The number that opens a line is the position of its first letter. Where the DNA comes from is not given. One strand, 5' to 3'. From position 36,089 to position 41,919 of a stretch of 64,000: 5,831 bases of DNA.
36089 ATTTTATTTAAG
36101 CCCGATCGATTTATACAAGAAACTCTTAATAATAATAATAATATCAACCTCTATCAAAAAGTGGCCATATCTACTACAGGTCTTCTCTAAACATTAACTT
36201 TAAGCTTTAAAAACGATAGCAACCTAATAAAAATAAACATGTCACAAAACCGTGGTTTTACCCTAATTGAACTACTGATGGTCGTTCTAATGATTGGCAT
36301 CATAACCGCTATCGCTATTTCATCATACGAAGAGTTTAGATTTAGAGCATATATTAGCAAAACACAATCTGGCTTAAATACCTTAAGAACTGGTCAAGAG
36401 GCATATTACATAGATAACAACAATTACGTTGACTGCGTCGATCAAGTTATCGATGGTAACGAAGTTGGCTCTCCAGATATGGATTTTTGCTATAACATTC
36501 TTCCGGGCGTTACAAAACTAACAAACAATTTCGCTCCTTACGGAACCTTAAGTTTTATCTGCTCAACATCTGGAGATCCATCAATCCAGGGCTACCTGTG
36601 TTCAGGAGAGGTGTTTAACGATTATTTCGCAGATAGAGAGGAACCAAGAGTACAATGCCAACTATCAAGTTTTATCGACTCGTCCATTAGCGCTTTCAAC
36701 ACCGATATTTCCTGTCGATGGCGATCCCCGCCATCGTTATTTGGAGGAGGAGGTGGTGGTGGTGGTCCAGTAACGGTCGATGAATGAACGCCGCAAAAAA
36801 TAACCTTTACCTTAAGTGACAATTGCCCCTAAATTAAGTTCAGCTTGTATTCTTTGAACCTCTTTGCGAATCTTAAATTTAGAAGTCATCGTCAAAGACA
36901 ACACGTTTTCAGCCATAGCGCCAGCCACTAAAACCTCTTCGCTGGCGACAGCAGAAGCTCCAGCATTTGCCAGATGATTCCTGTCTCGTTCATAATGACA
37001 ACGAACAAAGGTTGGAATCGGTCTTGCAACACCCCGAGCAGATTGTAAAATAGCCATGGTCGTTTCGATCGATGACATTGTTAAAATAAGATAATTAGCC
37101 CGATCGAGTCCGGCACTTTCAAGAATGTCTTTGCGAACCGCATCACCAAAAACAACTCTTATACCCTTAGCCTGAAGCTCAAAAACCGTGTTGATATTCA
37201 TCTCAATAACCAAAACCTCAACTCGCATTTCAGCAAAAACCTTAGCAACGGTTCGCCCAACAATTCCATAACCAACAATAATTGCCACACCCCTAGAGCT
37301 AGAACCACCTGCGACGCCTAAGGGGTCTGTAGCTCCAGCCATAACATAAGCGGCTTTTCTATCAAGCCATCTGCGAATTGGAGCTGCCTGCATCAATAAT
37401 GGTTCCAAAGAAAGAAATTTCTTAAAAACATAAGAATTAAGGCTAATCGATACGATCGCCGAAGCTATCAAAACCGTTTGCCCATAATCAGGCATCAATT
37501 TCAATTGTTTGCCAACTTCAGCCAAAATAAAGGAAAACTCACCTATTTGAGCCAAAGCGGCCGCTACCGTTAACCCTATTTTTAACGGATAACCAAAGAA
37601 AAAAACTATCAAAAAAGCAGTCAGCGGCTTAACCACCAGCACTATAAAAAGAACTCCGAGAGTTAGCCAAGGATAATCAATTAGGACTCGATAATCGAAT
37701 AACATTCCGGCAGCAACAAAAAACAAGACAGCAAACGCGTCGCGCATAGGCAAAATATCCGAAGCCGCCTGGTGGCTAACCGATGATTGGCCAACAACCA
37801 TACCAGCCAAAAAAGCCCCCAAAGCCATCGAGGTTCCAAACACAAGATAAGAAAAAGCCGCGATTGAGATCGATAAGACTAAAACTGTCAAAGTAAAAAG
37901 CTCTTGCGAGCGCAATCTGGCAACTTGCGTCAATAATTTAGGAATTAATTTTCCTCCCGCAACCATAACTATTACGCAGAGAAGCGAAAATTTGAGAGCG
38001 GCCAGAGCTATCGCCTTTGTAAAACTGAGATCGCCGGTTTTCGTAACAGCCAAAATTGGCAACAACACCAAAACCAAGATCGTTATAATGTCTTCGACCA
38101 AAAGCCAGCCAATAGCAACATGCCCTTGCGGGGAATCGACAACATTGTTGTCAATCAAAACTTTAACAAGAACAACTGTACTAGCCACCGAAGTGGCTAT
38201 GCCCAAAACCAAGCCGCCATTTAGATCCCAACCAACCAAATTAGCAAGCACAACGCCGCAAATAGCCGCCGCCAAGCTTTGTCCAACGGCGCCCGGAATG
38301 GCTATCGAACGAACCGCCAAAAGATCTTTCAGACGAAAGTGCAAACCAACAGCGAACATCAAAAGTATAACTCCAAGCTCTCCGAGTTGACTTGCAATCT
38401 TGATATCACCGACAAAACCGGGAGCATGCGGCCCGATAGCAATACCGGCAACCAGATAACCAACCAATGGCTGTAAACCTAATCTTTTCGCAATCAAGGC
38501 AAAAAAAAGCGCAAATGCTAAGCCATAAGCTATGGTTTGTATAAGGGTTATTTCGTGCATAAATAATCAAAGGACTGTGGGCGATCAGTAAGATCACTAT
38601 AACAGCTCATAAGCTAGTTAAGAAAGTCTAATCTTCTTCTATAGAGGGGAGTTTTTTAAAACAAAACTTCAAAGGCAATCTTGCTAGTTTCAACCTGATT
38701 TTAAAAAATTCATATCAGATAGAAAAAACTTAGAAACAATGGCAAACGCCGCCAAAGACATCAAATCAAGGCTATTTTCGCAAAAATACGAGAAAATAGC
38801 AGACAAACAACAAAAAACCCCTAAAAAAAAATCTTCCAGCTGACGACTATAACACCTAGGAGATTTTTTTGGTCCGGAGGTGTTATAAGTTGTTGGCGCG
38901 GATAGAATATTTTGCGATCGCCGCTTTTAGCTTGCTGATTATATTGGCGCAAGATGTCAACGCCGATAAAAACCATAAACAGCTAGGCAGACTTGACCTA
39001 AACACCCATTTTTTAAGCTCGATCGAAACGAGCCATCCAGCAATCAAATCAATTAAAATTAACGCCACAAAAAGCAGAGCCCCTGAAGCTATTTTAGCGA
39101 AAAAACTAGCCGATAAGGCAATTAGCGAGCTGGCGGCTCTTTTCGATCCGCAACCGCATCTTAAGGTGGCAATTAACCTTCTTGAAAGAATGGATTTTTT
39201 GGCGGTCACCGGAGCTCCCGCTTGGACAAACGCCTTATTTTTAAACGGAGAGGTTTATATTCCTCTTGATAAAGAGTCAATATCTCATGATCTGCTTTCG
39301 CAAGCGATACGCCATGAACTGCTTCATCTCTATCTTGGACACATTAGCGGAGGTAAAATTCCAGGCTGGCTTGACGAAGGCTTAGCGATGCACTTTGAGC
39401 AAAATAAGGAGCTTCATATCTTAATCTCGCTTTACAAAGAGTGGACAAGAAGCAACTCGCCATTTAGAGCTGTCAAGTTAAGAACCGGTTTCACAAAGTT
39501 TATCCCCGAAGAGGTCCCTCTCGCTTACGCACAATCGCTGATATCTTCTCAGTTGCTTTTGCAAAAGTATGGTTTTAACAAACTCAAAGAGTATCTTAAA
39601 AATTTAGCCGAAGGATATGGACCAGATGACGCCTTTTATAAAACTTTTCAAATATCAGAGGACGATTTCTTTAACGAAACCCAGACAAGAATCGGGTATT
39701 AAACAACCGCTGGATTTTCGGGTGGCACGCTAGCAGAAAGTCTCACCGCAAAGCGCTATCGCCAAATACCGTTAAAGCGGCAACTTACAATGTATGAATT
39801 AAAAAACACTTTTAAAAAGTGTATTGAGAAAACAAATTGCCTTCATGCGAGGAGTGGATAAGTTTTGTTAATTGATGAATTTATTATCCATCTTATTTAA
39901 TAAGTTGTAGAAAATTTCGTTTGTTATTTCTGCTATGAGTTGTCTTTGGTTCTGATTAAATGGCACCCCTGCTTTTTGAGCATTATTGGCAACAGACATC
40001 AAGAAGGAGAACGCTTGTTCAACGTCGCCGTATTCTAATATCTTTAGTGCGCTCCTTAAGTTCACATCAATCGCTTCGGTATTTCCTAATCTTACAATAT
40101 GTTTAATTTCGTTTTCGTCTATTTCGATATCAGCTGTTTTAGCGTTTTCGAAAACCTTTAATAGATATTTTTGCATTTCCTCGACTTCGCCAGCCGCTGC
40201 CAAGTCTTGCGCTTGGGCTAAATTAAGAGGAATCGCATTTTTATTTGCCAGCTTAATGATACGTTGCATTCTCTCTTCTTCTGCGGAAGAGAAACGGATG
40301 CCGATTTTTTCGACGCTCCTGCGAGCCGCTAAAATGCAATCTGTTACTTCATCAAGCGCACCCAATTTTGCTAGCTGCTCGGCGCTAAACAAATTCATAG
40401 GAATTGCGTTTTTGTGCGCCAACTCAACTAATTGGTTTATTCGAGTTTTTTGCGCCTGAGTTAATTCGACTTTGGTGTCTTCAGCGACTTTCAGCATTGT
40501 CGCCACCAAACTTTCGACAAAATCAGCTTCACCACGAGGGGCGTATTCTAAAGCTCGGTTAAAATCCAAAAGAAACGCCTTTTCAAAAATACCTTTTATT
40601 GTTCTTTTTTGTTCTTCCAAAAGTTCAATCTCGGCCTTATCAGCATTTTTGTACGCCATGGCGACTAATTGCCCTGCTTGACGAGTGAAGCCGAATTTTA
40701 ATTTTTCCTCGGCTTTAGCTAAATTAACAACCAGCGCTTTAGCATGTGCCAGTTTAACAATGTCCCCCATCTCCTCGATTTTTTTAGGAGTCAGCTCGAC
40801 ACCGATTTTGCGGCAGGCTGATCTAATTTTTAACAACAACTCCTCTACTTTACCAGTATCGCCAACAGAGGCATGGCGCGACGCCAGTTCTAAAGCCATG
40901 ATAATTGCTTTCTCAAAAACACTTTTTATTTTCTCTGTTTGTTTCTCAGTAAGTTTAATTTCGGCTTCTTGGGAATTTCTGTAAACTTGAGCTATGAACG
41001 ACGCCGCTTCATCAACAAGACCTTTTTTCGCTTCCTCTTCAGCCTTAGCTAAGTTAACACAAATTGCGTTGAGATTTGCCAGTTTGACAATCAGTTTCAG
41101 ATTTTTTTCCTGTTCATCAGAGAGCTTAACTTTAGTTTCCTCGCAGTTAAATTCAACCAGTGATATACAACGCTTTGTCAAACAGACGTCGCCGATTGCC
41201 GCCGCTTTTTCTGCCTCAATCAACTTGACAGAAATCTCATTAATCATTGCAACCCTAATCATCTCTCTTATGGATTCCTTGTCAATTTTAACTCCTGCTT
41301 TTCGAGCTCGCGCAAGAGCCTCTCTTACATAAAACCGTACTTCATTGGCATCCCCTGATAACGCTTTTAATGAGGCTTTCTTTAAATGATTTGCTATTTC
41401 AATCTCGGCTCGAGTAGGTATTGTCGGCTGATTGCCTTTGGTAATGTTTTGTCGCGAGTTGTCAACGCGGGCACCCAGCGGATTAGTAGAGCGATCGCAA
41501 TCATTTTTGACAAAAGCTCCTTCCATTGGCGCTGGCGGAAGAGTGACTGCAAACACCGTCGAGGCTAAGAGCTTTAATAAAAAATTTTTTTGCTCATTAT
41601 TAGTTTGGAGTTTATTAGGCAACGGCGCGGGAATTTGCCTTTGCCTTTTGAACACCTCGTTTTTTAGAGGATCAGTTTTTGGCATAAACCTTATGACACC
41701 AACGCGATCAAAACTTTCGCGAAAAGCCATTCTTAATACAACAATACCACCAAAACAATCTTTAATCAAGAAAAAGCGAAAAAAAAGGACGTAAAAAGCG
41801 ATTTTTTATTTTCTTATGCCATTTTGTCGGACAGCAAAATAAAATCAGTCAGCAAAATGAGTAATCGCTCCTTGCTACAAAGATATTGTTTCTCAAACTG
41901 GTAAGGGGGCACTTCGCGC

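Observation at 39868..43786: Tandem paralogous genes for secreted all-alpha repeat proteins of about 57 residues per repeat, with duplicated promoters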

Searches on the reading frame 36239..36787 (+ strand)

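Call 3: search_protein_families(library=pfam, proteins=[window:36239-36787:+], max_evalue=1)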
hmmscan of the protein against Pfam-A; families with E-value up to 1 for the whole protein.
window:36239-36787:+ (182 aa): 2 families
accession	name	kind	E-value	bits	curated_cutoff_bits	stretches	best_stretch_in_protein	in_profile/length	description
PF07963.17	N_methyl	-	4.2e-06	26.6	21.2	1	1-27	1-27/27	Prokaryotic N-terminal methylation motif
PF16732.10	ComP_DUS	-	0.053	14.8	27.3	1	29-68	2-39/87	Type IV minor pilin ComP, DNA uptake sequence receptor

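Call 4: search_protein_families(library=ncbifam, proteins=[window:36239-36787:+], max_evalue=1)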
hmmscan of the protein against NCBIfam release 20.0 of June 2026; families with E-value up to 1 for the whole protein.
window:36239-36787:+ (182 aa): 11 families
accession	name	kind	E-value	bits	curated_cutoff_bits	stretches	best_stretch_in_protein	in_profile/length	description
NF041775.1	typeIV_PilA_Myxo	equivalog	9.8e-13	48.6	400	1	3-70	9-76/214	type IV pilin protein PilA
NF007862.0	PRK10574.1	equivalog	1.6e-08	34.8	138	1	1-67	1-67/145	prepilin peptidase-dependent pilin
TIGR01710.1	typeII_sec_gspG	equivalog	1.9e-07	31.2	88.85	1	5-63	1-59/134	type II secretion system major pseudopilin GspG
TIGR01708.2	typeII_sec_gspH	equivalog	5.3e-07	29.8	80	1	5-41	2-38/169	type II secretion system minor pseudopilin GspH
TIGR02532.1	IV_pilin_GFxxxE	domain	8.8e-07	28.5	16.3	1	5-27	2-24/24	prepilin-type N-terminal cleavage/methylation domain-containing protein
NF041013.1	T4P_ComGE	equivalog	9.9e-06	25.6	49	1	3-61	2-61/83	competence type IV pilus minor pilin ComGE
NF007800.0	PRK10506.1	equivalog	3.5e-05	23.7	158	1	1-61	5-66/163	prepilin peptidase-dependent protein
NF040999.1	pilin_ComGC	equivalog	0.00022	21.4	75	1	5-72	2-68/84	competence type IV pilus major pilin ComGC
NF040982.1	ComGD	equivalog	0.0088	16.5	70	1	4-30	1-26/139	competence type IV pilus minor pilin ComGD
TIGR02596.1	TIGR02596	subfamily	0.011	15.8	70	1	7-29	1-23/196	Verru_Chthon cassette protein D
NF007660.0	PRK10332.1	equivalog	0.13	12.8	86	1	2-43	6-46/107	prepilin-type N-terminal cleavage/methylation domain-containing protein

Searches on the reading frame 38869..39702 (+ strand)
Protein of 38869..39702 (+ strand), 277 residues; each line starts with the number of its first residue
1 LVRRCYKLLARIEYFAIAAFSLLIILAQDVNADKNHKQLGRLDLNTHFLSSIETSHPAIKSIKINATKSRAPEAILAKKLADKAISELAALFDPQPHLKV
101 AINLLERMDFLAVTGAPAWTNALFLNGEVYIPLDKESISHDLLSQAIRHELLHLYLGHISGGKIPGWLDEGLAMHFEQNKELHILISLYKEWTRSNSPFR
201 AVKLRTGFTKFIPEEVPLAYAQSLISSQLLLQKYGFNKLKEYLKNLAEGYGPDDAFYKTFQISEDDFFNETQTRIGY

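Call 3: search_protein_families(library=pfam, proteins=[window:38869-39702:+], max_evalue=1)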
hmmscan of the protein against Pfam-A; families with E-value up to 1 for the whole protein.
window:38869-39702:+ (277 aa): 1 family
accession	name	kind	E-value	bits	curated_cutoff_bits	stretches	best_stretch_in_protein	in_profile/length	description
PF13485.12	Peptidase_MA_2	-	8.6e-14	52.2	32.4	1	142-260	65-184/201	Peptidase MA superfamily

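Call 4: search_protein_families(library=ncbifam, proteins=[window:38869-39702:+], max_evalue=1)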
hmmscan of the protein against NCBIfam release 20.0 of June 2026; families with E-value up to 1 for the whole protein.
window:38869-39702:+ (277 aa): 0 families

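Call 52: search_protein_families(library=padloc, proteins=[window:38869-39702:+], max_evalue=0.1)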
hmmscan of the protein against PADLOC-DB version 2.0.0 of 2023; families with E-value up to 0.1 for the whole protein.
window:38869-39702:+ (277 aa): 0 families

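Call 53: search_protein_families(library=phrogs, proteins=[window:38869-39702:+], max_evalue=0.1)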
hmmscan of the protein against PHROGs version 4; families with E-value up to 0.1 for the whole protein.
window:38869-39702:+ (277 aa): 1 family
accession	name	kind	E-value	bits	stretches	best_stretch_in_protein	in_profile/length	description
phrog_14056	-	unknown function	0.0038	18.3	1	232-250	12-30/68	-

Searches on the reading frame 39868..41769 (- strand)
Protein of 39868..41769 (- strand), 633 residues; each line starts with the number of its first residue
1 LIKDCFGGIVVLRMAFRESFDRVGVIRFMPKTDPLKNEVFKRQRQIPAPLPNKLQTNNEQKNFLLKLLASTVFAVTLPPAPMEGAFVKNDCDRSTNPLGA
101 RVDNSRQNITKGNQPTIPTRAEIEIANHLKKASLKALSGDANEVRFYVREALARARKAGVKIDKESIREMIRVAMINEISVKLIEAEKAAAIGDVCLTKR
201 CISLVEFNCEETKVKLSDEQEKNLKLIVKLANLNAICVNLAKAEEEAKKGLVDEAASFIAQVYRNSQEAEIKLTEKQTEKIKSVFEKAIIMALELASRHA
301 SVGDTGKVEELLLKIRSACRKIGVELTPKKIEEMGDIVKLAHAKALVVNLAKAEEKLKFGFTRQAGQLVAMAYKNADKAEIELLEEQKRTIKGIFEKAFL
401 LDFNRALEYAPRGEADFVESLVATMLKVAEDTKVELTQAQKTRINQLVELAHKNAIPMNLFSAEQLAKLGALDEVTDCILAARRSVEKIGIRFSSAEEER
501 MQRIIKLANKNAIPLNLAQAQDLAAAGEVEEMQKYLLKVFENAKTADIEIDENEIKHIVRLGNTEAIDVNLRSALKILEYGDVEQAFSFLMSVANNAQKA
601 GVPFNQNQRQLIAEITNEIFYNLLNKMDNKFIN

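Call 3: search_protein_families(library=pfam, proteins=[window:39868-41769:-], max_evalue=1)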
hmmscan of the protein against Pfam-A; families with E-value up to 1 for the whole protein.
window:39868-41769:- (633 aa): 2 families
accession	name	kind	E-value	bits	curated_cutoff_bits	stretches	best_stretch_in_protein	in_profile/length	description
PF20452.3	Calmod_bind_C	-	0.034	14.8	24.2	0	435-454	36-55/62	Calmodulin binding protein C-terminal domain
PF22920.2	UvrC_RNaseH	-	0.044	14.1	24.3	1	420-455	74-109/116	UvrC Ribonuclease H-like domain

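Call 4: search_protein_families(library=ncbifam, proteins=[window:39868-41769:-], max_evalue=1)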
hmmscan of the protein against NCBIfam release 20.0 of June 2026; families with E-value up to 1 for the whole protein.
window:39868-41769:- (633 aa): 2 families
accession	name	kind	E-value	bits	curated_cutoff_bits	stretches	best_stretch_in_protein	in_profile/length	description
NF007687.2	PRK10363.1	equivalog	0.025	14.5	160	0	434-474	57-97/152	cell-envelope stress modulator CpxP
NF040643.1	S6_alt_immun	equivalog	0.047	14.2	30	0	265-295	42-72/78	pyocin S6 family toxin immunity protein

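Call 52: search_protein_families(library=padloc, proteins=[window:39868-41685:-], max_evalue=0.1)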
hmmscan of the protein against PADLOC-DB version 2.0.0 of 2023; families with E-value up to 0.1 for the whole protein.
window:39868-41685:- (605 aa): 0 families

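Call 53: search_protein_families(library=phrogs, proteins=[window:39868-41685:-], max_evalue=0.1)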
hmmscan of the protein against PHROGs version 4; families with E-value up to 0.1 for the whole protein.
window:39868-41685:- (605 aa): 0 families

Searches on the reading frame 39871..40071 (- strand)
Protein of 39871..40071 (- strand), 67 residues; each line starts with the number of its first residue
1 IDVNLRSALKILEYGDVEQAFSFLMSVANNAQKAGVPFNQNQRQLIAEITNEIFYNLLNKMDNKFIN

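Call 92: search_protein_families(library=pfam, proteins=[window:39871-40071:-], max_evalue=10)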
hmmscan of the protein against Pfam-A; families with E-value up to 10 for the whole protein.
seq(67 aa): 0 families

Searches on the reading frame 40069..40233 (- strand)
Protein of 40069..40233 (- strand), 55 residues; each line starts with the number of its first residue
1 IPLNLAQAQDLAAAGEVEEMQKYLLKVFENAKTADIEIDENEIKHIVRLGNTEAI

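Call 92: search_protein_families(library=pfam, proteins=[window:40069-40233:-], max_evalue=10)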
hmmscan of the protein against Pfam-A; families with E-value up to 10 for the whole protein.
seq(55 aa): 1 family
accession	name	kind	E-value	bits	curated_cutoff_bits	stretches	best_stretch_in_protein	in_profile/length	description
PF19864.5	Radical_SAM_N2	-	0.062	13.2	29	1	2-37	99-134/151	Radical SAM proteins, N-terminal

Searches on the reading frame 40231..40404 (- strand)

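Call 92: search_protein_families(library=pfam, proteins=[window:40231-40404:-], max_evalue=10)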
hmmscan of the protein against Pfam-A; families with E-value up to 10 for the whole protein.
seq(58 aa): 2 families
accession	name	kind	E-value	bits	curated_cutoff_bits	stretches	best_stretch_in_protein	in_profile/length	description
PF02203.21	TarH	-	0.054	13.8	25.2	1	8-56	45-93/177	Tar ligand binding domain homologue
PF16533.10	SOAR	-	0.082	13.3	25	1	4-51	49-95/101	STIM1 Orai1-activating region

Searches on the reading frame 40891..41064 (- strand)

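Call 92: search_protein_families(library=pfam, proteins=[window:40891-41064:-], max_evalue=10)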
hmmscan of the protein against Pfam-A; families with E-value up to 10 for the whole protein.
seq(58 aa): 4 families
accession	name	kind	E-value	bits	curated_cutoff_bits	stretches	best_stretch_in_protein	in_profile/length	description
PF09057.15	Smac_DIABLO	-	0.041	13.7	25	1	20-52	179-211/237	Second Mitochondria-derived Activator of Caspases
PF03194.20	LUC7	-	0.045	13.9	33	1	2-45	133-174/246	LUC7 N_terminus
PF21714.3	KaiA_N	-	0.079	13.5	27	1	31-54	94-117/125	Circadian clock protein KaiA, N-terminal domain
PF22360.1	SbsC_spectrin-like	-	0.13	13.5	26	1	2-29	7-34/62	SbsC,spectrin-like repeat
